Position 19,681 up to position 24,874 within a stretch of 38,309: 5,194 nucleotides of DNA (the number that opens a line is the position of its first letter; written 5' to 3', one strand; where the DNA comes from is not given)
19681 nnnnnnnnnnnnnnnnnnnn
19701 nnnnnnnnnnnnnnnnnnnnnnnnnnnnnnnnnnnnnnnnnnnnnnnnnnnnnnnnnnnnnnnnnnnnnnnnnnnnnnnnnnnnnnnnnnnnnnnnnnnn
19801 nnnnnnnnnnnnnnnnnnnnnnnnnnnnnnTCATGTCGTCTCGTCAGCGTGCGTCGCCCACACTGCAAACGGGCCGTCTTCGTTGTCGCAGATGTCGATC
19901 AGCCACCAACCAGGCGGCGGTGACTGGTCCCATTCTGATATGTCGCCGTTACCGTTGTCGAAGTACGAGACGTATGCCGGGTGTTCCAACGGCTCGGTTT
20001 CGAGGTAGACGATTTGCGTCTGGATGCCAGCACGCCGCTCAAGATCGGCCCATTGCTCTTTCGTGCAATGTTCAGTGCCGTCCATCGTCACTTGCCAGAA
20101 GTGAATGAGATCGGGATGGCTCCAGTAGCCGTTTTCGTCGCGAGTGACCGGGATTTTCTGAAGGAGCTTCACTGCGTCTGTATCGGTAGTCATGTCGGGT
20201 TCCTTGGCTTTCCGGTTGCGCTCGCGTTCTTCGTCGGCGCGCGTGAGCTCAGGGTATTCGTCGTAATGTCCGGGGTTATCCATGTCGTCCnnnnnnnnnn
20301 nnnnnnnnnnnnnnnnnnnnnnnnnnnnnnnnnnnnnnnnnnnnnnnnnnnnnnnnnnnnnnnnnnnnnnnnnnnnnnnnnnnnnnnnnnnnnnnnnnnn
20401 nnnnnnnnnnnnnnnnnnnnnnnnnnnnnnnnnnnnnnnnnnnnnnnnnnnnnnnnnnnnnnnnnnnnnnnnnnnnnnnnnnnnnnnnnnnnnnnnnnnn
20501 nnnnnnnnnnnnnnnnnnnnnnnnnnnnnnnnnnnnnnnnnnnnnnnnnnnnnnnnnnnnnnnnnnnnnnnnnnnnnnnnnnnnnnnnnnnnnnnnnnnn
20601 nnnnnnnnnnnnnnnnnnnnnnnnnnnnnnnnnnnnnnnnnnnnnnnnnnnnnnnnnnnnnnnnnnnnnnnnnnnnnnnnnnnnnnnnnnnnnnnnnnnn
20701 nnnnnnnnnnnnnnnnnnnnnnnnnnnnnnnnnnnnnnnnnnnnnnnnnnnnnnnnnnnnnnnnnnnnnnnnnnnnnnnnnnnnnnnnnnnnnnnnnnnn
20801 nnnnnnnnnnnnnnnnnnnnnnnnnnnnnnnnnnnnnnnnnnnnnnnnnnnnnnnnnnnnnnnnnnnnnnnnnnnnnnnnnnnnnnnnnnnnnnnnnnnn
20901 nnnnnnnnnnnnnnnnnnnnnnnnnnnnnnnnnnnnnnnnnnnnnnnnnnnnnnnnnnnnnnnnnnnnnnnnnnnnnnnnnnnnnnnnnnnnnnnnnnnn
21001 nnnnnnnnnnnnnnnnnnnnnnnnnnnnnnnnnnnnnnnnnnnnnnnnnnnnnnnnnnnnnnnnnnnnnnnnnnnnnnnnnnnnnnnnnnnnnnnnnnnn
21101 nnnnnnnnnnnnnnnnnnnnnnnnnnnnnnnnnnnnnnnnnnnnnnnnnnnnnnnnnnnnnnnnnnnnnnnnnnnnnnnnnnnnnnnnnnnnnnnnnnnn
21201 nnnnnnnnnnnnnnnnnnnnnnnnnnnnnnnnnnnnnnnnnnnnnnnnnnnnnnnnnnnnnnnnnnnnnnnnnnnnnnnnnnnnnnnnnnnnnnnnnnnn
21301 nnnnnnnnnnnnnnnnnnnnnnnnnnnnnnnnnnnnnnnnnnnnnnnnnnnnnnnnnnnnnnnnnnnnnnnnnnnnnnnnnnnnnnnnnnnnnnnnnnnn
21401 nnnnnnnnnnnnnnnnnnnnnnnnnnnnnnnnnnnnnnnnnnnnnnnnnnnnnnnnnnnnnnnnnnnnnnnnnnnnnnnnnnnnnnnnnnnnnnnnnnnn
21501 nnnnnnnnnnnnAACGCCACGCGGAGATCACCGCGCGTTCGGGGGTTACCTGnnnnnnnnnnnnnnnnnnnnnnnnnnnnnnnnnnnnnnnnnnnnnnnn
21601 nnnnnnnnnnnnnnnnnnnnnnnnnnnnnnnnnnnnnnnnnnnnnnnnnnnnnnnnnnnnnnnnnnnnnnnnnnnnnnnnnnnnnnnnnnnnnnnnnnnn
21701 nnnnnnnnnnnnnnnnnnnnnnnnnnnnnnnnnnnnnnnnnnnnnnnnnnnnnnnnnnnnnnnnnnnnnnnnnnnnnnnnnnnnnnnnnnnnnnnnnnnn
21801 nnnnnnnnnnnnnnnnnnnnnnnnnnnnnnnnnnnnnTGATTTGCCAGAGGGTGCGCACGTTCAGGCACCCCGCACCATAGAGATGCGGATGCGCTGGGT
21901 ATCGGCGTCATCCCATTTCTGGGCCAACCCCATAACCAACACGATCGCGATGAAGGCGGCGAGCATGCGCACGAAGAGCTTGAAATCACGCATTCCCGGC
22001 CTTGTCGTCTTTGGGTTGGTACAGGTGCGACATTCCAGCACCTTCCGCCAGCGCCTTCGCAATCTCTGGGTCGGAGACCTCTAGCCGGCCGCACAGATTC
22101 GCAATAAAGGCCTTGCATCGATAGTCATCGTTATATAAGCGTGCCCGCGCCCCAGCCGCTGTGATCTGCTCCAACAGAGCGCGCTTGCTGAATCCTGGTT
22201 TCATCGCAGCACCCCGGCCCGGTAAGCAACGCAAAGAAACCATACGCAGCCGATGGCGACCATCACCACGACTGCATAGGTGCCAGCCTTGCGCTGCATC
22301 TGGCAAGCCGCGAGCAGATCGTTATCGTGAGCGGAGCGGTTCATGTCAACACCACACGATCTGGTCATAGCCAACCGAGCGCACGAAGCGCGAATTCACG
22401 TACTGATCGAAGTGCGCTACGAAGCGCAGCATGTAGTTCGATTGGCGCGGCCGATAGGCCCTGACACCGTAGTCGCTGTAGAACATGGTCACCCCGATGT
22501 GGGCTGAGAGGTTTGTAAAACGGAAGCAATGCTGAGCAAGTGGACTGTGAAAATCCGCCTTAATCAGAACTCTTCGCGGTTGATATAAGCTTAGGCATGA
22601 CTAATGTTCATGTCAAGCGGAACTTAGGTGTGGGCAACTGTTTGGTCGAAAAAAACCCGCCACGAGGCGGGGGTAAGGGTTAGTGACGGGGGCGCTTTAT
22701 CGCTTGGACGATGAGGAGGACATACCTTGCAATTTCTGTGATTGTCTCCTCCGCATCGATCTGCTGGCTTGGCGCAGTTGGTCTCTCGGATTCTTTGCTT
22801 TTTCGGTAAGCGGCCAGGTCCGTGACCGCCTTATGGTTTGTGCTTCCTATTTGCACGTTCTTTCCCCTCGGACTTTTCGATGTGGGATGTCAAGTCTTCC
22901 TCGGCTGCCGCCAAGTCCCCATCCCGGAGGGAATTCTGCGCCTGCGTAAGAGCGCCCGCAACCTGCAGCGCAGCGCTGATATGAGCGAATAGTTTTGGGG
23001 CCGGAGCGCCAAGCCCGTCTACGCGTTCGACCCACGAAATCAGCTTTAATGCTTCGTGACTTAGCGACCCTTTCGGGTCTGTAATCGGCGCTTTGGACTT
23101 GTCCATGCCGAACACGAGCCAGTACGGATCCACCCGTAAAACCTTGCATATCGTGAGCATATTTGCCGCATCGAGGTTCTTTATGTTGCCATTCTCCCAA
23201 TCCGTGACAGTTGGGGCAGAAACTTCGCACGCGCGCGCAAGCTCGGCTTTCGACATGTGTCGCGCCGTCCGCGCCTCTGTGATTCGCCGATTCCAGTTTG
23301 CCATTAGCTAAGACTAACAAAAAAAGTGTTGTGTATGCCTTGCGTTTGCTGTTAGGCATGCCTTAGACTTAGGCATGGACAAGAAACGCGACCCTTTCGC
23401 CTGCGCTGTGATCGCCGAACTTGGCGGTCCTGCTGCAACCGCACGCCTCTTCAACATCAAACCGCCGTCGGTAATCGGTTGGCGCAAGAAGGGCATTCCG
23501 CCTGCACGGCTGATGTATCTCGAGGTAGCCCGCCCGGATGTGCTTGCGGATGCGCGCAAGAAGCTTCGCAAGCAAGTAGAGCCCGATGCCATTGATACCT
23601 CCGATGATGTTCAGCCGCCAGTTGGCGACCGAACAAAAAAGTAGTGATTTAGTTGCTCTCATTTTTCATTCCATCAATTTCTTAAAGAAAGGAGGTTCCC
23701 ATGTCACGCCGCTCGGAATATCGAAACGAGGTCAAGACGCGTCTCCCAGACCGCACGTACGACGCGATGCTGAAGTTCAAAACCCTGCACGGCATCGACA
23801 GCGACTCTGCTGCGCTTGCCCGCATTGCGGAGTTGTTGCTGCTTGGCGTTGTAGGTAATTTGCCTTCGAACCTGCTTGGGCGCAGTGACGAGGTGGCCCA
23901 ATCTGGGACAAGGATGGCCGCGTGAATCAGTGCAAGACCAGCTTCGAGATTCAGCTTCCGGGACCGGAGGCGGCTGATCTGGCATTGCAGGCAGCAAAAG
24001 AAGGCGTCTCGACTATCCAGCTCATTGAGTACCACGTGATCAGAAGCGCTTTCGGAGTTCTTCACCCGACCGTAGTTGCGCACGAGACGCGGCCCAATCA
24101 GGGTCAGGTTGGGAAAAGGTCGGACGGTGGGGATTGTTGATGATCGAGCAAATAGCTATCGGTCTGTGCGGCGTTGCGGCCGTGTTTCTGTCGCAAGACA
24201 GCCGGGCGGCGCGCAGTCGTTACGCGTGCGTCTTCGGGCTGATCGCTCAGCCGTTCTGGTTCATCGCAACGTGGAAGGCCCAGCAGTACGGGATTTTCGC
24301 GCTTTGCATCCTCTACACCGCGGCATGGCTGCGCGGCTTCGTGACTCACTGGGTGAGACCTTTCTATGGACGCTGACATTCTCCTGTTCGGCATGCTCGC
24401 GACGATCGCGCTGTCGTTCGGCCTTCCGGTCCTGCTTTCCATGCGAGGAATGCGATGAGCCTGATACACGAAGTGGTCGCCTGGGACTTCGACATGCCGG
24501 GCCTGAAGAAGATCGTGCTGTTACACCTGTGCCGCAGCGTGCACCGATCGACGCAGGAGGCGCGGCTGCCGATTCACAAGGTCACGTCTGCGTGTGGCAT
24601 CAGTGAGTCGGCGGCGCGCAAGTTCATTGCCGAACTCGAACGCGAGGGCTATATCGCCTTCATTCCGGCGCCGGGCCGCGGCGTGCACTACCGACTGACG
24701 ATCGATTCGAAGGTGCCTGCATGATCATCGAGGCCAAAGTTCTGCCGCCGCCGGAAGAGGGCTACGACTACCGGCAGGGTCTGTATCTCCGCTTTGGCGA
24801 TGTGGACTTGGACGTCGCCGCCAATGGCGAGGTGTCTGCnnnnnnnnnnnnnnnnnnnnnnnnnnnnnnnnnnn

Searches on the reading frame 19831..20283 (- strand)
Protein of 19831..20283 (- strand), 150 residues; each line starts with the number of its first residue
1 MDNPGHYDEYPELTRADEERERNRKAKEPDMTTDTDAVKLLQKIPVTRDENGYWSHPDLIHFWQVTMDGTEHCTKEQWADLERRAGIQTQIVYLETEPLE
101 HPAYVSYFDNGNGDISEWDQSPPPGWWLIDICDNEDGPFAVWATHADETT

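Call 17: search_protein_families(library=phrogs, proteins=[window:19831-20283:-], max_evalue=0.001)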
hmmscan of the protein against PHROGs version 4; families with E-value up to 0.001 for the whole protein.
window:19831-20283:- (150 aa): 3 families
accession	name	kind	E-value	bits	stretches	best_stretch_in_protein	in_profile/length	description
phrog_1372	-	unknown function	5.6e-31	108.6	1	37-148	54-158/194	-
phrog_20322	-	unknown function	2.3e-07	31.6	1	38-144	69-166/223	-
phrog_6157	-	unknown function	4.9e-07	30.7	1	42-147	135-235/240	-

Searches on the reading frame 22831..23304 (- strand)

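Call 17: search_protein_families(library=phrogs, proteins=[window:22831-23304:-], max_evalue=0.001)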
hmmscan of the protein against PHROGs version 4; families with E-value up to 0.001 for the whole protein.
window:22831-23304:- (157 aa): 11 families
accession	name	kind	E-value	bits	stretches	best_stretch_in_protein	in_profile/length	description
phrog_4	-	transcription regulation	8.3e-12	45.8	1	3-80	136-205/400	transcriptional repressor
phrog_8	-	transcription regulation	1.3e-11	45.6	1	5-89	163-239/346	transcriptional regulator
phrog_3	-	transcription regulation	3.6e-10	41.2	1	3-79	88-161/430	transcriptional repressor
phrog_2328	-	transcription regulation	3.7e-08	34.2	1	5-72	17-80/128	transcriptional repressor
phrog_2104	-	unknown function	5.4e-08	34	1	6-47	42-83/103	-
phrog_2967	-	transcription regulation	1.5e-07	32.2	1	4-68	11-74/225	transcriptional regulator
phrog_4836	-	transcription regulation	2.2e-07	31.6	1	2-71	74-142/194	CII-like regulator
phrog_2439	-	transcription regulation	2.2e-06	27.8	1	6-60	10-63/367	transcriptional regulator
phrog_5823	-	transcription regulation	2.2e-05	24.8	1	5-62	8-65/404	transcriptional regulator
phrog_4739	-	unknown function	7.1e-05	23.5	1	3-72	67-135/167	-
phrog_1373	-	transcription regulation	0.00032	21.7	1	8-56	68-115/166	transcriptional regulator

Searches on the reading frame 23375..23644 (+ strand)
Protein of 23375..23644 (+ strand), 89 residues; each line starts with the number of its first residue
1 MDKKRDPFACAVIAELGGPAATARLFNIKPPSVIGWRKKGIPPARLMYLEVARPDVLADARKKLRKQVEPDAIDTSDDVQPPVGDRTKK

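Call 17: search_protein_families(library=phrogs, proteins=[window:23375-23644:+], max_evalue=0.001)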
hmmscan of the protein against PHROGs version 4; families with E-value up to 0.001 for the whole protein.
window:23375-23644:+ (89 aa): 2 families
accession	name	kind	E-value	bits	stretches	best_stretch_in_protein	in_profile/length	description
phrog_8008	-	DNA, RNA and nucleotide metabolism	1.8e-11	44.6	1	6-63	4-57/66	DNA binding protein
phrog_409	-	transcription regulation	2.8e-05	25.7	1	12-53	20-61/127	transcriptional regulator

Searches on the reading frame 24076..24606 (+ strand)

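Call 80: search_protein_families(library=pfam, proteins=[window:24076-24606:+], max_evalue=0.01)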
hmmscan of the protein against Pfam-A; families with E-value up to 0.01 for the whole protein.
window:24076-24606:+ (176 aa): 1 family
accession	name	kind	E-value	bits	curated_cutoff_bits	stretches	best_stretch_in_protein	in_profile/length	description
PF10218.14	SPRING1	-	0.0076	16.8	22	0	100-133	46-77/131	SREBP regulating gene protein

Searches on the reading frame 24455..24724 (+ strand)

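Call 80: search_protein_families(library=pfam, proteins=[window:24455-24724:+], max_evalue=0.01)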
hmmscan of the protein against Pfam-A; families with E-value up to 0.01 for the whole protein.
window:24455-24724:+ (89 aa): 5 families
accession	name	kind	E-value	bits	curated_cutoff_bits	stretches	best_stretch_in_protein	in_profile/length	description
PF13412.12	HTH_24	-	0.0003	20.8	21.9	1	34-67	14-47/48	Winged helix-turn-helix DNA-binding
PF12793.13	SgrR_N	-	0.00043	21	24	1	30-86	12-68/115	Sugar transport-related sRNA regulator N-term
PF13730.12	HTH_36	-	0.00073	19.7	25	1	15-67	4-55/55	Helix-turn-helix domain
PF22168.2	DIP2311-like_C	-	0.0029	18.3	27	1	46-81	28-62/63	Transcriptional regulator DIP2311-like, C-terminal domain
PF09339.16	HTH_IclR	-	0.0065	16.7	22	1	33-68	14-49/52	IclR helix-turn-helix domain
